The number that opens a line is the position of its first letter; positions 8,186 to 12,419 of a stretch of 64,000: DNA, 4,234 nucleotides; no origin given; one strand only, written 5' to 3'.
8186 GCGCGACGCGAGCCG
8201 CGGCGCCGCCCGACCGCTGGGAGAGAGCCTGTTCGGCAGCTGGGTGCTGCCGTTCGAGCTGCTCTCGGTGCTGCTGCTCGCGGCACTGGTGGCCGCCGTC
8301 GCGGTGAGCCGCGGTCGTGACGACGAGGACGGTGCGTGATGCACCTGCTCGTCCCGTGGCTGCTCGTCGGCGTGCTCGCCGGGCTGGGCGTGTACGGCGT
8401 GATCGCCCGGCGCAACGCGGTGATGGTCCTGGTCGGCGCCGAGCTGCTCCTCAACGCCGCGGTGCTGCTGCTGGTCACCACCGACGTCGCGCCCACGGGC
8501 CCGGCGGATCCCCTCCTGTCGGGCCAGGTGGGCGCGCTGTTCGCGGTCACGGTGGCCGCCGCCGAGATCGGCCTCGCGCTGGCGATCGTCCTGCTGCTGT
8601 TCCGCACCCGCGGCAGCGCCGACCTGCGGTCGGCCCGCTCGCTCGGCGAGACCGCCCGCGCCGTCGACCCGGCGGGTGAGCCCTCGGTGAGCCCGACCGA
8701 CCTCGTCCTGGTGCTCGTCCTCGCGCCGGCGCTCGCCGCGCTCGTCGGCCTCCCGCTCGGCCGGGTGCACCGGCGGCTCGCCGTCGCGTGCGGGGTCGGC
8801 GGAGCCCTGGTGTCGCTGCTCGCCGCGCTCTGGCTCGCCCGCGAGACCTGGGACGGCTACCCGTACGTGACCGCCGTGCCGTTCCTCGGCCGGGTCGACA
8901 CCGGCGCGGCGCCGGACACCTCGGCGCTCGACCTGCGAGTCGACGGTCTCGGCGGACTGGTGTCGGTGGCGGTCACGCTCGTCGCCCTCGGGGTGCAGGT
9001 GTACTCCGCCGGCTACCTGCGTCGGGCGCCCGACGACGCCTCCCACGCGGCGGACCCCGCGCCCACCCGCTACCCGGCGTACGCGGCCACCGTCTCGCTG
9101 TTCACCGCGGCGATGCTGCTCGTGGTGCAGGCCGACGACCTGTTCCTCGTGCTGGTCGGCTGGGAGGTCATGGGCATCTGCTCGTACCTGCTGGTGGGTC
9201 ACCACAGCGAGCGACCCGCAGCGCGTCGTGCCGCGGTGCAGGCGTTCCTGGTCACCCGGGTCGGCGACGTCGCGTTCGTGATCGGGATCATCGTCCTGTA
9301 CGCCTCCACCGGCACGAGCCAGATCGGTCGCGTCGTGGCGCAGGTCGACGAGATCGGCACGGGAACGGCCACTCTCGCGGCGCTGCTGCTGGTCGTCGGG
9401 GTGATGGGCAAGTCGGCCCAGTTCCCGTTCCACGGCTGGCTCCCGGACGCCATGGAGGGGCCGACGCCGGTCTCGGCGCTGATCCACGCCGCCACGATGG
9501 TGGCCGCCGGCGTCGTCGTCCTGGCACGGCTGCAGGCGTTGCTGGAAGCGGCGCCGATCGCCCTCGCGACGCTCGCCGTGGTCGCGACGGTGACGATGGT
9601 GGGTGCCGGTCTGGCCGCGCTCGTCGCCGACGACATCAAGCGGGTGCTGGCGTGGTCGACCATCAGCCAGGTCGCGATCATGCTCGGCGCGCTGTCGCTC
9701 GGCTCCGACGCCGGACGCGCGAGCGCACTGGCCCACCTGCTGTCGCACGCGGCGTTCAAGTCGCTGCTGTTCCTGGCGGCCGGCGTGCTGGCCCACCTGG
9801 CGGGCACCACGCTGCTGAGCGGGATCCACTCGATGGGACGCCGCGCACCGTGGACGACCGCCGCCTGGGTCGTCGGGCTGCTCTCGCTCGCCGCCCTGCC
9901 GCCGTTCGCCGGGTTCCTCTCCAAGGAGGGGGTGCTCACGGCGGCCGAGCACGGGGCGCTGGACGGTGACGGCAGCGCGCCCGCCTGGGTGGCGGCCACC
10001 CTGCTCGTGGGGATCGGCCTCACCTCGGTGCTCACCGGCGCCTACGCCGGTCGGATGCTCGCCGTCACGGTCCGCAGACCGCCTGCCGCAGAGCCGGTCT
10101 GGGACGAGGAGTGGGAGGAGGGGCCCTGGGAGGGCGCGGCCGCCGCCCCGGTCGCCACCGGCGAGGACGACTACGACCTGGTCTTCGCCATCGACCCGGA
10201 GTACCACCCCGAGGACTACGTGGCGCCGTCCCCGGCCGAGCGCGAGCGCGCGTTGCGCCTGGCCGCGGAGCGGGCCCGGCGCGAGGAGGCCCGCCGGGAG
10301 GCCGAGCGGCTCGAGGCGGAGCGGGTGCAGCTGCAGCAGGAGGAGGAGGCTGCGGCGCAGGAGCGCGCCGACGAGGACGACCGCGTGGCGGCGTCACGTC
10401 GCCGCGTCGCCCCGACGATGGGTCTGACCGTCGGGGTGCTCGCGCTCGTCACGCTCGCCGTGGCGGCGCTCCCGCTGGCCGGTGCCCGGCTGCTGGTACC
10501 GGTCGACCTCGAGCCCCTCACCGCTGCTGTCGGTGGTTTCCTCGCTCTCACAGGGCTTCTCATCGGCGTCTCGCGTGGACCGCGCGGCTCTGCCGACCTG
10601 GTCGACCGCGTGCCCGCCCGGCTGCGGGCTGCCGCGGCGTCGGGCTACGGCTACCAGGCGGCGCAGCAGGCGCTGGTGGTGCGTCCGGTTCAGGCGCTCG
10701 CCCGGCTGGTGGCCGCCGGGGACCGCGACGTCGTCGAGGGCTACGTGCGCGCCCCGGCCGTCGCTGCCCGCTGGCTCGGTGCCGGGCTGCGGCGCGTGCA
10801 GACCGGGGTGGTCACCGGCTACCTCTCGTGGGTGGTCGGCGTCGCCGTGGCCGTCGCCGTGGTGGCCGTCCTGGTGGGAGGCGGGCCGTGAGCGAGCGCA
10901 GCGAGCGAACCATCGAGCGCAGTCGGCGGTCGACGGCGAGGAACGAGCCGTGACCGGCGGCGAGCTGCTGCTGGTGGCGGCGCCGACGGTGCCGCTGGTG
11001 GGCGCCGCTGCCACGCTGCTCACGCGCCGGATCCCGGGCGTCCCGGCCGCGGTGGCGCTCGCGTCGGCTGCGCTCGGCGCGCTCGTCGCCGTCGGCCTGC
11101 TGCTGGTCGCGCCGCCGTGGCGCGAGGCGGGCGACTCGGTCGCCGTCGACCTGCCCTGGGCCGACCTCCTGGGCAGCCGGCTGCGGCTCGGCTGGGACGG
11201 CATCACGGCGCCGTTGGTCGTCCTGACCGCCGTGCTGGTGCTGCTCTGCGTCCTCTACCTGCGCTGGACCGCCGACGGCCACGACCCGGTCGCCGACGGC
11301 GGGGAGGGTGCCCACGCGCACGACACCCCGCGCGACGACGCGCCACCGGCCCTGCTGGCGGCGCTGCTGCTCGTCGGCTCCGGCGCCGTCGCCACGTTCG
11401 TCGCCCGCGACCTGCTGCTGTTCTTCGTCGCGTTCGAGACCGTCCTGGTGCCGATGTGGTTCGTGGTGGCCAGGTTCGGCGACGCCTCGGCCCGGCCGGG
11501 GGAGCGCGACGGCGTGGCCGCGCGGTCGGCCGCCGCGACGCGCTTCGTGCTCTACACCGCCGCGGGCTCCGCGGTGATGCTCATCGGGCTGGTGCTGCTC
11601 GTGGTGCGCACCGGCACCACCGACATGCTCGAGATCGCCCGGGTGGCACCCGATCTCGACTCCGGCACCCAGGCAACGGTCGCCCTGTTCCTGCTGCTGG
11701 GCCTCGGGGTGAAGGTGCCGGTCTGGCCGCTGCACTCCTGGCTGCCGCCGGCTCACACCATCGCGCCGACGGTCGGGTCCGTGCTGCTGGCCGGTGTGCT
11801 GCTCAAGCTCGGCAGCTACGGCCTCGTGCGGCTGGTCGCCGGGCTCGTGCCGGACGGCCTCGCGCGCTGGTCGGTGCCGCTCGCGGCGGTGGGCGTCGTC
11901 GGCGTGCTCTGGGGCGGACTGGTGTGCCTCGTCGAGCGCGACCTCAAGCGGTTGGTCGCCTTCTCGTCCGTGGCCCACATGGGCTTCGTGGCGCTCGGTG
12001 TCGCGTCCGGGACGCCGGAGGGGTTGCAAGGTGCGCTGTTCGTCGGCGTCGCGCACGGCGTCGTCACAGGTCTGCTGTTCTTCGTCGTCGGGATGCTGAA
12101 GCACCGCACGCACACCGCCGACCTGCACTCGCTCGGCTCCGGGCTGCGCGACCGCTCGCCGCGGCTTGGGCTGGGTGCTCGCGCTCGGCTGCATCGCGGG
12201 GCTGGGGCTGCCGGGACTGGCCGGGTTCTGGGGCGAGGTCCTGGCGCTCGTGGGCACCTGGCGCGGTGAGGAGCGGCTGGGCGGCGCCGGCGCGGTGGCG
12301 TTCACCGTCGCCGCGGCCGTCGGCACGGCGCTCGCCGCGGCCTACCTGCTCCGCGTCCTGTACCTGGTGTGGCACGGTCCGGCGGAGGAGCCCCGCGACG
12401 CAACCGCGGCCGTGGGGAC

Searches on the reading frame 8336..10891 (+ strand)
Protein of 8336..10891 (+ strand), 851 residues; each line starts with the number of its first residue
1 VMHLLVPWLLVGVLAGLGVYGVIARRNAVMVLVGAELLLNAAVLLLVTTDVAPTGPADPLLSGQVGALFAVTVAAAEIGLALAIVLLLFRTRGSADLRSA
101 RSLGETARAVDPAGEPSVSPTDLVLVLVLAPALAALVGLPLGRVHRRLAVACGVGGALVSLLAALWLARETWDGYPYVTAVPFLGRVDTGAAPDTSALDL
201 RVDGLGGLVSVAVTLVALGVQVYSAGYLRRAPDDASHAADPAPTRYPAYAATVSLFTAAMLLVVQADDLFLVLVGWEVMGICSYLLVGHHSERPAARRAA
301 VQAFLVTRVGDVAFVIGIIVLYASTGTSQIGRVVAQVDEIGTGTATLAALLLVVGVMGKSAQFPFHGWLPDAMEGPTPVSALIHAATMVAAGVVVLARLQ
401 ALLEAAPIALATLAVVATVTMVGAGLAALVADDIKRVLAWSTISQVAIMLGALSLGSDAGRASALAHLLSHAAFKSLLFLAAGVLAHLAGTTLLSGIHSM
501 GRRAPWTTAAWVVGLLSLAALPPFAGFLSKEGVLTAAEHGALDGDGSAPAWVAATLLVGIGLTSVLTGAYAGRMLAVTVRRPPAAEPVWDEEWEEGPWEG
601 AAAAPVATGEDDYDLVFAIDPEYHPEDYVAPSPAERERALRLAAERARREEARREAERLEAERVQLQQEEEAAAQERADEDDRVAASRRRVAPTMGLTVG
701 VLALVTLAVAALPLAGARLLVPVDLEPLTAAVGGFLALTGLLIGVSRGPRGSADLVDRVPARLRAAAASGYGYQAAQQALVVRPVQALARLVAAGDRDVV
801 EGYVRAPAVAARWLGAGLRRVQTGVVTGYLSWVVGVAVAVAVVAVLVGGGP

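Call 9: search_protein_families(library=pfam, proteins=[window:8336-10891:+])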
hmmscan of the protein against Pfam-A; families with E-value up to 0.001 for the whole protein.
window:8336-10891:+ (851 aa): 3 families
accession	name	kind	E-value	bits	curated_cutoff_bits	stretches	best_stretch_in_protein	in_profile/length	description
PF00361.26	Proton_antipo_M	-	1.8e-68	231.3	21.5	1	266-537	1-275/294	NADH:quinone oxidoreductase/Mrp antiporter, TM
PF00420.29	Oxidored_q2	-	2.7e-18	65.9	26.1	1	9-103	4-93/95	NADH-ubiquinone/plastoquinone oxidoreductase chain 4L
PF00662.26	Proton_antipo_N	-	4.3e-05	23.8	24.5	1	198-232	11-45/51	NADH-Ubiquinone oxidoreductase (complex I), chain 5 N-terminus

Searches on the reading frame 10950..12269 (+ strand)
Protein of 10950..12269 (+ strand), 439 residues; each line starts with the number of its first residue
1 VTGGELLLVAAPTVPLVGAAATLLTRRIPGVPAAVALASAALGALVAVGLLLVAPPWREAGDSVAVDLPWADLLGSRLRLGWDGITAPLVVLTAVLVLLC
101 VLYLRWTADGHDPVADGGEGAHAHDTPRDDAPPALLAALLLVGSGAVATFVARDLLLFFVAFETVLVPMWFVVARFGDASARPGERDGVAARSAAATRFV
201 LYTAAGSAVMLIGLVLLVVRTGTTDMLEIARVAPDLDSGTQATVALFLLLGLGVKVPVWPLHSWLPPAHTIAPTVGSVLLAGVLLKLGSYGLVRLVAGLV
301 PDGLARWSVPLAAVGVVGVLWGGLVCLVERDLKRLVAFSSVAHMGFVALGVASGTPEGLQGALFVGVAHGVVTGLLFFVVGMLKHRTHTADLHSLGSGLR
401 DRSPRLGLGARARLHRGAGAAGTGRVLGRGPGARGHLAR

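Call 9: search_protein_families(library=pfam, proteins=[window:10950-12269:+])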
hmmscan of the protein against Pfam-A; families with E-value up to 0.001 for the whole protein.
window:10950-12269:+ (439 aa): 1 family
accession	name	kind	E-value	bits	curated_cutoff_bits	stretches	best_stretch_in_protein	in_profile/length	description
PF00361.26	Proton_antipo_M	-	1.7e-55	188.8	21.5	1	152-404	1-243/294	NADH:quinone oxidoreductase/Mrp antiporter, TM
